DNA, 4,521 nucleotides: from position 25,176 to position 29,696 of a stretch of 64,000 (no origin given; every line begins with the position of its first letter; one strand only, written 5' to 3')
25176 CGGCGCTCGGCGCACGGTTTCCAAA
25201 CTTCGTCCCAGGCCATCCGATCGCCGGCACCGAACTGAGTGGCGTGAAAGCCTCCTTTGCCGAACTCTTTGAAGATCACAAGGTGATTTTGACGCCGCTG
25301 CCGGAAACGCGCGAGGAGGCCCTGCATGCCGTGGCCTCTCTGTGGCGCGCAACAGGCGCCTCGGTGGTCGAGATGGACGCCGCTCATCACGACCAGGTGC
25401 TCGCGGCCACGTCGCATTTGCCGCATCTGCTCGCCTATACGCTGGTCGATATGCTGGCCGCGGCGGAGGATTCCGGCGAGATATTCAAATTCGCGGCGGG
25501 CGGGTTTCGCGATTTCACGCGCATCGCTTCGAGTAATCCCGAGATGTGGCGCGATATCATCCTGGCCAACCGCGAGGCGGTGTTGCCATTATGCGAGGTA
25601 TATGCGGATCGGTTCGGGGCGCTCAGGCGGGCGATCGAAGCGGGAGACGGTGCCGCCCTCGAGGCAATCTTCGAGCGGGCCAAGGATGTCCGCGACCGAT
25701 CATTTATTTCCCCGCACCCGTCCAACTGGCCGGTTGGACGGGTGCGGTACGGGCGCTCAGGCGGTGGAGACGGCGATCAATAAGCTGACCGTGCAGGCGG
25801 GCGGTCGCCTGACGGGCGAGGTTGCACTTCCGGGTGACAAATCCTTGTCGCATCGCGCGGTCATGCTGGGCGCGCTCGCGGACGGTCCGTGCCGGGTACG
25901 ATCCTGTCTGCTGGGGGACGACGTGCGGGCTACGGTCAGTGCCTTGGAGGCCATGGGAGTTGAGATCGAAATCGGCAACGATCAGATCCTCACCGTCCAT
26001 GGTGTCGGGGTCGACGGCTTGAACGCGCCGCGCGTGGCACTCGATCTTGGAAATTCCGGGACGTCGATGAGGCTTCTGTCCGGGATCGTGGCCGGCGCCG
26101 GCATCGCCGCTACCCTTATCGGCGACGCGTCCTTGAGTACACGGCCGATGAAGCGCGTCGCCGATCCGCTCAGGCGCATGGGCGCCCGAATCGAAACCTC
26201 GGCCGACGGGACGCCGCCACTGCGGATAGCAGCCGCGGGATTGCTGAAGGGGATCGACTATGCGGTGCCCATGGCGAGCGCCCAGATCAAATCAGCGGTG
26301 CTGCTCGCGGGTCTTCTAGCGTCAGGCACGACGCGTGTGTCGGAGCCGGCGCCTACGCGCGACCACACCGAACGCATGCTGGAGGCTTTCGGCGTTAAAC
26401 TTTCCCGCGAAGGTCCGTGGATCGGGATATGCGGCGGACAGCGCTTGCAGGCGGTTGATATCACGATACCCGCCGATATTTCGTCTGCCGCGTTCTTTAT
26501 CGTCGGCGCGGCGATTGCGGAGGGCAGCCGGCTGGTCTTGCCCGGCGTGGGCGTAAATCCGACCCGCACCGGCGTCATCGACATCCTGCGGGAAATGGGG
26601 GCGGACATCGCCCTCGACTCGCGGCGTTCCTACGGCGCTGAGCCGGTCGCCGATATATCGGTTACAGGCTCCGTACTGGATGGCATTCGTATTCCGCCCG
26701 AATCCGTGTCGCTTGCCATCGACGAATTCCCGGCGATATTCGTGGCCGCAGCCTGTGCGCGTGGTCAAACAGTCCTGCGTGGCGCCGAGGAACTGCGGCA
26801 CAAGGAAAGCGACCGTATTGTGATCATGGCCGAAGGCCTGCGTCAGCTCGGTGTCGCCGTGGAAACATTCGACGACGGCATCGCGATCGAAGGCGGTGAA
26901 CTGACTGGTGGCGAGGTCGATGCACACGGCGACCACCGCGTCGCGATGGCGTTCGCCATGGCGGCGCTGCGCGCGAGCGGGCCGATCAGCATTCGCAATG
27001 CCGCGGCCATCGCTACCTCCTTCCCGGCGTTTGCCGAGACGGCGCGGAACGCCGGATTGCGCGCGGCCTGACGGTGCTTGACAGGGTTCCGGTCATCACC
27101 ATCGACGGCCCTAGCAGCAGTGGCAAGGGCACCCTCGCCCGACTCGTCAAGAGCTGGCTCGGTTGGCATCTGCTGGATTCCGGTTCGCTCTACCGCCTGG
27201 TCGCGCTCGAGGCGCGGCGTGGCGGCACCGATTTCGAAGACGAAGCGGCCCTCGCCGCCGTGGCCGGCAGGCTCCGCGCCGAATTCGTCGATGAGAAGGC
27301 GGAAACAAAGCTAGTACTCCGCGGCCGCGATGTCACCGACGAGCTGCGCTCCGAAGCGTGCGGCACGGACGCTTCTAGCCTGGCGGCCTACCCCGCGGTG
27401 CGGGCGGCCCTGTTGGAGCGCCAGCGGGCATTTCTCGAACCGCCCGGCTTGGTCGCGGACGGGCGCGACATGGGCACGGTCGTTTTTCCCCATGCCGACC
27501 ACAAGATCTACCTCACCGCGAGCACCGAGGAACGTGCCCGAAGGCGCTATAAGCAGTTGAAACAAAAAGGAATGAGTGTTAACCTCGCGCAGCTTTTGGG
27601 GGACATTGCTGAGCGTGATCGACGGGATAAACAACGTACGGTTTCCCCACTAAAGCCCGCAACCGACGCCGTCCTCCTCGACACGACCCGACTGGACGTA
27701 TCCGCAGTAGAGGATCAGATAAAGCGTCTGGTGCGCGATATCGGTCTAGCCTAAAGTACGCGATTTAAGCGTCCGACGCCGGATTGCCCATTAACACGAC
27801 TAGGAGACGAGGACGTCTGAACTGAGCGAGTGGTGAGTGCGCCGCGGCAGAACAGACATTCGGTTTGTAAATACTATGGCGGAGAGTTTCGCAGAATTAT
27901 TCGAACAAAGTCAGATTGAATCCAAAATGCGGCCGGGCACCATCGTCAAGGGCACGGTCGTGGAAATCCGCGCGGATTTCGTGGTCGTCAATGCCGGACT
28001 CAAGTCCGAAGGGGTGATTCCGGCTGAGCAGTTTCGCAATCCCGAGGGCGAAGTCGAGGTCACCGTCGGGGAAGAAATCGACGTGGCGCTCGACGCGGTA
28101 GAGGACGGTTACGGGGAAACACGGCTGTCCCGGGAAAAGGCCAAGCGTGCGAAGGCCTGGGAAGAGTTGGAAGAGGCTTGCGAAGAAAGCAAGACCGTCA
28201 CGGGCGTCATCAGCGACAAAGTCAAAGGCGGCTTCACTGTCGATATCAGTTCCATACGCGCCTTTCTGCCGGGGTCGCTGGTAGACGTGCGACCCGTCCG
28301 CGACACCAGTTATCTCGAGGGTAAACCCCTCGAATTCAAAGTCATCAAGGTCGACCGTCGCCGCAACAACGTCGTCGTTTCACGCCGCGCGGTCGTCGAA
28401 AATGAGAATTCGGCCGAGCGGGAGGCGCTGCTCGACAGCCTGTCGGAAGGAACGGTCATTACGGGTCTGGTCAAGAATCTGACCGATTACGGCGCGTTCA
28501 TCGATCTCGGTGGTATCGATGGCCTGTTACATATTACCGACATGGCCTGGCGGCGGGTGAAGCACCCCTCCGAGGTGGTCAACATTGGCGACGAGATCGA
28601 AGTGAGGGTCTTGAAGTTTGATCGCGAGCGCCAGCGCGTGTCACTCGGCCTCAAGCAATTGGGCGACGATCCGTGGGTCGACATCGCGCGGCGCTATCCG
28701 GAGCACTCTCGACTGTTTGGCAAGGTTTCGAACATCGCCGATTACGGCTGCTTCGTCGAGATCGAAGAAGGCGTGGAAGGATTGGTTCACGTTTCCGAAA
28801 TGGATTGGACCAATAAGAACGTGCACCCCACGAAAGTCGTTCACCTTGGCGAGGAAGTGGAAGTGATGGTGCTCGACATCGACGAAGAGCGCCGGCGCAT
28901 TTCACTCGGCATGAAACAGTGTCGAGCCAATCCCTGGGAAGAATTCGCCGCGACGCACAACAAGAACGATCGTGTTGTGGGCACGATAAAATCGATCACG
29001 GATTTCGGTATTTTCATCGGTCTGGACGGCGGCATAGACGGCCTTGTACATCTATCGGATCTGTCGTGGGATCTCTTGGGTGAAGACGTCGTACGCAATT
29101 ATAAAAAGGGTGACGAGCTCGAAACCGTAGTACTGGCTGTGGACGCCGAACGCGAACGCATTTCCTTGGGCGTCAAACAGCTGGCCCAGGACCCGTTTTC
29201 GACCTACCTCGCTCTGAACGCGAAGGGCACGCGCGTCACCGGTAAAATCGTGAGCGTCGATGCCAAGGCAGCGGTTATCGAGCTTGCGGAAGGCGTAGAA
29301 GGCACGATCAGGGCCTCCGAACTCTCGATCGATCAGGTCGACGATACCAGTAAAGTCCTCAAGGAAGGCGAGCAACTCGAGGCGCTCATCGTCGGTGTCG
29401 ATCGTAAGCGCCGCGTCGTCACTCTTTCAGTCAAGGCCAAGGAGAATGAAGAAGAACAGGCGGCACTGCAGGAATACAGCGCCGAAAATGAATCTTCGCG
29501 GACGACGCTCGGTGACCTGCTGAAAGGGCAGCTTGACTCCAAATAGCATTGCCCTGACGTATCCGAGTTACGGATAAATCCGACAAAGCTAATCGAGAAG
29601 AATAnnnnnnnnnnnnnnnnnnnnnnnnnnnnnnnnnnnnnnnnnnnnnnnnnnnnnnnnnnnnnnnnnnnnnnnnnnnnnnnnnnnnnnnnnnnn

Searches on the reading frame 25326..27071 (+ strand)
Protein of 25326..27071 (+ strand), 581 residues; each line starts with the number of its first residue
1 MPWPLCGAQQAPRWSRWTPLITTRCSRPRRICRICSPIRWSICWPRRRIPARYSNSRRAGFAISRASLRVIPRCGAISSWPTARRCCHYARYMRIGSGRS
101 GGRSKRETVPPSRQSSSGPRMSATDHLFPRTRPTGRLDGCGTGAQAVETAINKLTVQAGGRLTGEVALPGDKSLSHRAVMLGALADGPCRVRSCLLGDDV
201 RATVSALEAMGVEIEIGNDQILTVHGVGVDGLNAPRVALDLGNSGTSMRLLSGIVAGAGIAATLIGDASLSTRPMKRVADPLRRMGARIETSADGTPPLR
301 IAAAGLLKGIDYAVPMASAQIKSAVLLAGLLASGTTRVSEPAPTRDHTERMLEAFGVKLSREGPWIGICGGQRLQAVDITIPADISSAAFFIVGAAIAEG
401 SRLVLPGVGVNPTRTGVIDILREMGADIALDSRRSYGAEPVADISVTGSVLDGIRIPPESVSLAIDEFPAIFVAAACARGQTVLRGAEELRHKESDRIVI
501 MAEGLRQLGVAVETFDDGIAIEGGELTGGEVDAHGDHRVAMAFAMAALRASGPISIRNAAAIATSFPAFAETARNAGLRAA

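Call 16: search_protein_families(library=pfam, proteins=[window:25326-27071:+], max_evalue=0.00001)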
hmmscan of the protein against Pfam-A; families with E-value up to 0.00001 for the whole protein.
window:25326-27071:+ (581 aa): 1 family
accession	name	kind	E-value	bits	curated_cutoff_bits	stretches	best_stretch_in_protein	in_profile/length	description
PF00275.25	EPSP_synthase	-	8.6e-118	394.1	22.8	1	156-571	1-415/417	EPSP synthase (3-phosphoshikimate 1-carboxyvinyltransferase)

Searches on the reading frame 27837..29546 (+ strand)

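Call 16: search_protein_families(library=pfam, proteins=[window:27837-29546:+], max_evalue=0.00001)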
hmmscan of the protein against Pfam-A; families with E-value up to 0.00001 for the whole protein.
window:27837-29546:+ (569 aa): 3 families
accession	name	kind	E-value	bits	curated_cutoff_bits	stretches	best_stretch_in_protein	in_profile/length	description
PF00575.29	S1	-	2.4e-94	310.2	22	6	204-273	4-74/74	S1 RNA binding domain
PF23459.1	S1_RRP5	-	2.5e-20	73.2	27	1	463-532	3-72/72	RRP5 S1 domain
PF21710.3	Spt6_S1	-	1.4e-13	51.3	27.5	0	297-355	24-82/91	Spt6, S1/OB domain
